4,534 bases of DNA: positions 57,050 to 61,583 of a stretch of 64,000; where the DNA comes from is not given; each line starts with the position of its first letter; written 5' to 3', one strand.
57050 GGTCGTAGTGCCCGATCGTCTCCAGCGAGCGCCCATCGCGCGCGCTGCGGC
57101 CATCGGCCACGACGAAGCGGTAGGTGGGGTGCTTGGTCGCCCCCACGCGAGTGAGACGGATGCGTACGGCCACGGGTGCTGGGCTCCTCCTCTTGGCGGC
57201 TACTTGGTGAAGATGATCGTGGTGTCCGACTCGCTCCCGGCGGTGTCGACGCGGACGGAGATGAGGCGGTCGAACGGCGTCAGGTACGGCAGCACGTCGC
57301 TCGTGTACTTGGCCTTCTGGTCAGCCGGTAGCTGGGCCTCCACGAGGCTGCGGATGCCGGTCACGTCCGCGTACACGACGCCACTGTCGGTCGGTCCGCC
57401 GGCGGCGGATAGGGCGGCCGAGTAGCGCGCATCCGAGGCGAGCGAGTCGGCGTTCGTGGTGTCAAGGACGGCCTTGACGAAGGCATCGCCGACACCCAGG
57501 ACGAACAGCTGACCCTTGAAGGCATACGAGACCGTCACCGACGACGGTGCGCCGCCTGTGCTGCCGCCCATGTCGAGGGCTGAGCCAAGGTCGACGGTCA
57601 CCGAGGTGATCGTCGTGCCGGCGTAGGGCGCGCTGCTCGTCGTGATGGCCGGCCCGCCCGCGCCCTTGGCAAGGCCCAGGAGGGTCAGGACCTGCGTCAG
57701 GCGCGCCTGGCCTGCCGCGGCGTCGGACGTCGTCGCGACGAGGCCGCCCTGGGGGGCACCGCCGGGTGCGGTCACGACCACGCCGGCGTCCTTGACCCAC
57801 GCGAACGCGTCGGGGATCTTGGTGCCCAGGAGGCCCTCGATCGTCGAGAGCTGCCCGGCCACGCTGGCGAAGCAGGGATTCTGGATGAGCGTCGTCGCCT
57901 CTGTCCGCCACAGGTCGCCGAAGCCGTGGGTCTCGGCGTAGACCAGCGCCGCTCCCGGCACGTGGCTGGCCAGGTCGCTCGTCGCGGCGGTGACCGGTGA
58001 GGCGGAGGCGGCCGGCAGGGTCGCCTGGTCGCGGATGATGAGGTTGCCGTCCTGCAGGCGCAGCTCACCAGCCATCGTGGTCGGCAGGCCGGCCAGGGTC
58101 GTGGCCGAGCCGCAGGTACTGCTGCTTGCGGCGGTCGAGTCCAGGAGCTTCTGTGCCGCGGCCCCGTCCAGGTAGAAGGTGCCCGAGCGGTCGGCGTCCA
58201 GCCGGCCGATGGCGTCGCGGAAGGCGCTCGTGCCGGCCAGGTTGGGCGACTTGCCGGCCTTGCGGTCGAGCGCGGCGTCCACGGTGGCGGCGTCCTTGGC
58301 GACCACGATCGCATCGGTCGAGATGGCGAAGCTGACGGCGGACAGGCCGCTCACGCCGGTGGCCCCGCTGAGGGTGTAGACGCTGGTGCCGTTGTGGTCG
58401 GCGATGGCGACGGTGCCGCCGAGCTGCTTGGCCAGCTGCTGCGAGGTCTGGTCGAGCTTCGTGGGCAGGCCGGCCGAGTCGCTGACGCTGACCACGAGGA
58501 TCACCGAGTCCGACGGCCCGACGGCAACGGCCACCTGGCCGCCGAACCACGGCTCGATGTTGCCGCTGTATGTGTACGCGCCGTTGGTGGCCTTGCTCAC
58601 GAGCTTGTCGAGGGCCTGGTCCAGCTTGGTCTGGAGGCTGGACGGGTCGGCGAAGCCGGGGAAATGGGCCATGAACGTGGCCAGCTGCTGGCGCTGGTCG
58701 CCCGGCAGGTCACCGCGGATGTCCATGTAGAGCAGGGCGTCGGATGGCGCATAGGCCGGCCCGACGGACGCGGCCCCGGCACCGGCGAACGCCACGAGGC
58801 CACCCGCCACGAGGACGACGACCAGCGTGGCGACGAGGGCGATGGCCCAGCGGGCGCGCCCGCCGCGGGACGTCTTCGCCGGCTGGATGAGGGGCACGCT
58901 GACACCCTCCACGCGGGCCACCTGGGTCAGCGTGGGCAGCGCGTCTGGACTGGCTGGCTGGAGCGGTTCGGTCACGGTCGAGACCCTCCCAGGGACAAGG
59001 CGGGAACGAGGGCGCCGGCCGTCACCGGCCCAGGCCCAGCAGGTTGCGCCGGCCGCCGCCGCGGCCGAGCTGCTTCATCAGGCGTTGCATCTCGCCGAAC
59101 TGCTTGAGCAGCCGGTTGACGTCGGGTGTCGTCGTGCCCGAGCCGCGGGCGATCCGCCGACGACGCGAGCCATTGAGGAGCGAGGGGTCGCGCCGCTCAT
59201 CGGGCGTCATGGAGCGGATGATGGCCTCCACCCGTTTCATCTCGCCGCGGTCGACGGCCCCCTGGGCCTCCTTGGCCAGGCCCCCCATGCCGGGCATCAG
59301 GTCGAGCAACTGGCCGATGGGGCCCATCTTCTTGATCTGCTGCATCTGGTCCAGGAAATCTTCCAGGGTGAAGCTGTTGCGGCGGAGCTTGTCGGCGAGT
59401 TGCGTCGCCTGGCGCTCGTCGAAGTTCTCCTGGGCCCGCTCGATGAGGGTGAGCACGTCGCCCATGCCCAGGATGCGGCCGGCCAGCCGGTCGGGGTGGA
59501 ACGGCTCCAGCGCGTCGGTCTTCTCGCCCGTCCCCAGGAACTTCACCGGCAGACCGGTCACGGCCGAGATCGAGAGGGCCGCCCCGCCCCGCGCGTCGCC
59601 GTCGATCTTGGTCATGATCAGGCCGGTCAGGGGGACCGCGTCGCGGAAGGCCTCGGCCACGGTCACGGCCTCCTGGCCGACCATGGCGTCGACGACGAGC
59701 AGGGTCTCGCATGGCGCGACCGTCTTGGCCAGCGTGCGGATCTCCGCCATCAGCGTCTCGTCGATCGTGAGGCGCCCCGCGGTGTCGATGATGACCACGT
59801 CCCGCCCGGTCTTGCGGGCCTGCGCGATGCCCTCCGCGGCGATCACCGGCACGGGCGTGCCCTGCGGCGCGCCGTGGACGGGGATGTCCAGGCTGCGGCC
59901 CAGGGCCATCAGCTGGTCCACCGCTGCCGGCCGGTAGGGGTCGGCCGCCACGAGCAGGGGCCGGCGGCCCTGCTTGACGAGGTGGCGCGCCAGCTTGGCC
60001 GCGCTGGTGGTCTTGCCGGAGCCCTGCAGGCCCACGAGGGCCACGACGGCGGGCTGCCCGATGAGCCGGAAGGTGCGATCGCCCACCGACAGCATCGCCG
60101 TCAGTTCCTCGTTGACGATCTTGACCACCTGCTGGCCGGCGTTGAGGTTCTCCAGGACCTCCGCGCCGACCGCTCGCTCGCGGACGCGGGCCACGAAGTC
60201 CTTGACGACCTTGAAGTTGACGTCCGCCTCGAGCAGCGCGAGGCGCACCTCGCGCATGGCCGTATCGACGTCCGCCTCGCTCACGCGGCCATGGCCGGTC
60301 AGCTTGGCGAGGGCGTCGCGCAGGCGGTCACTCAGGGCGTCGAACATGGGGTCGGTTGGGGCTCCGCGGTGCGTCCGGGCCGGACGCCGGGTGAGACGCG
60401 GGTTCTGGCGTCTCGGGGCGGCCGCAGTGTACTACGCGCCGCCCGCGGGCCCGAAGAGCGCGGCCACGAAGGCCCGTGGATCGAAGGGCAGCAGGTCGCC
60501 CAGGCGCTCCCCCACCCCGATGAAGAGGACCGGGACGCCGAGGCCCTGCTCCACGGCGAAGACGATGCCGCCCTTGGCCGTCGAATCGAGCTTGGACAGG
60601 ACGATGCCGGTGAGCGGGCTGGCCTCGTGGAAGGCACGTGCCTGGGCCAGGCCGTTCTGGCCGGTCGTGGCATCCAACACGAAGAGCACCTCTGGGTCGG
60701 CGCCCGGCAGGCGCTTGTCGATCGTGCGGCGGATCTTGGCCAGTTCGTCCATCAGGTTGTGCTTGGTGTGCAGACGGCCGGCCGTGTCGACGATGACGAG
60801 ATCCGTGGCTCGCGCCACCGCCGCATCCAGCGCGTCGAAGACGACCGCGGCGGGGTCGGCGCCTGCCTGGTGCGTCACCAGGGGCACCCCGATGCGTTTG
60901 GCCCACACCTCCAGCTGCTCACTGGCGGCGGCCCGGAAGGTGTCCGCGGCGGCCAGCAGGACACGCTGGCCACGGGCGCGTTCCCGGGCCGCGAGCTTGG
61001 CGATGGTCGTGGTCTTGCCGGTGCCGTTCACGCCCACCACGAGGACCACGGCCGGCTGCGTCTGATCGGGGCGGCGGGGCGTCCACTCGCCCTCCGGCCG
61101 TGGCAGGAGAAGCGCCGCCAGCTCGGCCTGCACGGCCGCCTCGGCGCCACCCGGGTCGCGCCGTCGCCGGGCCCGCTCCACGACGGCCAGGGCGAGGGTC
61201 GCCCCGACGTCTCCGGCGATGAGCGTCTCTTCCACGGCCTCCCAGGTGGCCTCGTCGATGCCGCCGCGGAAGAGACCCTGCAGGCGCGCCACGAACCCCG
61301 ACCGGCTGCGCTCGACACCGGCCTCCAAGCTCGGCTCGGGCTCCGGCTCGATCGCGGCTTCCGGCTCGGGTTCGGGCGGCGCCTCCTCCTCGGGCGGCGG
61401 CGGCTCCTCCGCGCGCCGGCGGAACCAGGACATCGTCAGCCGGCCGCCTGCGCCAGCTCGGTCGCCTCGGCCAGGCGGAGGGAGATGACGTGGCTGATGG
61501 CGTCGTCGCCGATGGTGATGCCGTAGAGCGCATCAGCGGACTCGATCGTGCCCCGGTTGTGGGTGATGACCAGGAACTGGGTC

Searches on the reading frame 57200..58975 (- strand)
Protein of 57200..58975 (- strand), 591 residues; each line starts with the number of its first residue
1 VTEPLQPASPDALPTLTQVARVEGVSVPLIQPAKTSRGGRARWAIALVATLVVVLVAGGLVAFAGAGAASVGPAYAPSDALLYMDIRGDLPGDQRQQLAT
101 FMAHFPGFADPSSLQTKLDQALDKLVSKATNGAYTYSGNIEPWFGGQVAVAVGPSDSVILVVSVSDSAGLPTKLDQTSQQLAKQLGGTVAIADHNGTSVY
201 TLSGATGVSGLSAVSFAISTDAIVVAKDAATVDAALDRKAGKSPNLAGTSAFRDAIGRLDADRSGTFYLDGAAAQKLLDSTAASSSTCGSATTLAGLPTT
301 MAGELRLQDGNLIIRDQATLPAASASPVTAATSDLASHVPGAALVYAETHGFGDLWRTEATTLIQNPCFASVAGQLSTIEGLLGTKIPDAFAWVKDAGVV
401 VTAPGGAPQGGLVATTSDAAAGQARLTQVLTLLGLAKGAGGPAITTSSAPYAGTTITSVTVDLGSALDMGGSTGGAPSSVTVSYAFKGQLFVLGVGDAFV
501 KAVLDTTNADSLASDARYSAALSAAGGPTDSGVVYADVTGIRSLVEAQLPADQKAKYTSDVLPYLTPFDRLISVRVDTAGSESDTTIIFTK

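Call 64: search_protein_families(library=pfam, proteins=[window:57200-58975:-], max_evalue=0.00001)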
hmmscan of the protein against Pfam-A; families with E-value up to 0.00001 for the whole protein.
window:57200-58975:- (591 aa): 1 family
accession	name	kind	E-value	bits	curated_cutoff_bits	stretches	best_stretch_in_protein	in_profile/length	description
PF11832.13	DUF3352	-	2.6e-29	102.7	26.8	1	47-566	11-511/536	Protein of unknown function (DUF3352)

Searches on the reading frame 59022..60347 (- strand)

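Call 64: search_protein_families(library=pfam, proteins=[window:59022-60347:-], max_evalue=0.00001)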
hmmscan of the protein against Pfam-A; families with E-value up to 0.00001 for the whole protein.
window:59022-60347:- (441 aa): 5 families
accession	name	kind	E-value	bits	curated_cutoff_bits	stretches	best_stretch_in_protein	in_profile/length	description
PF00448.28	SRP54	-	1.2e-69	234.3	22.7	1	99-294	1-196/196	SRP54-type protein, GTPase domain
PF02978.25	SRP_SPB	-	1.3e-35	122.1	27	1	325-424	1-91/91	Signal peptide binding domain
PF02881.24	SRP54_N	-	1.9e-22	79.7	22.4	1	5-82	1-75/75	SRP54-type protein, helical bundle domain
PF13401.12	AAA_22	-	3.6e-08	34.2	27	1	100-209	6-110/130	AAA domain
PF01656.29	CbiA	-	1.7e-06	28.5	25.4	0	109-253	9-88/125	CobQ/CobB/MinD/ParA nucleotide binding domain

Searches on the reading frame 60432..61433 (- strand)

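Call 64: search_protein_families(library=pfam, proteins=[window:60432-61433:-], max_evalue=0.00001)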
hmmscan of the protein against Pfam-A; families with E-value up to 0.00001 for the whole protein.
window:60432-61433:- (333 aa): 6 families
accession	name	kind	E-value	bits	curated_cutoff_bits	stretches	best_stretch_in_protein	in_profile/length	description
PF00448.28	SRP54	-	1.2e-73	247.4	22.7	1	127-327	1-195/196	SRP54-type protein, GTPase domain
PF13604.12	AAA_30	-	5.8e-08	33.1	27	1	128-225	19-104/191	AAA domain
PF13191.12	AAA_16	-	4.4e-07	31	32.6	1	122-255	19-140/167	AAA ATPase domain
PF13401.12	AAA_22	-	7.7e-07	29.9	27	1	126-236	4-109/130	AAA domain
PF02881.24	SRP54_N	-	9.7e-07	29.4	22.4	1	48-92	2-55/75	SRP54-type protein, helical bundle domain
PF06414.18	Zeta_toxin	-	3.4e-06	27.1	22.3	1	121-232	10-118/199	Zeta toxin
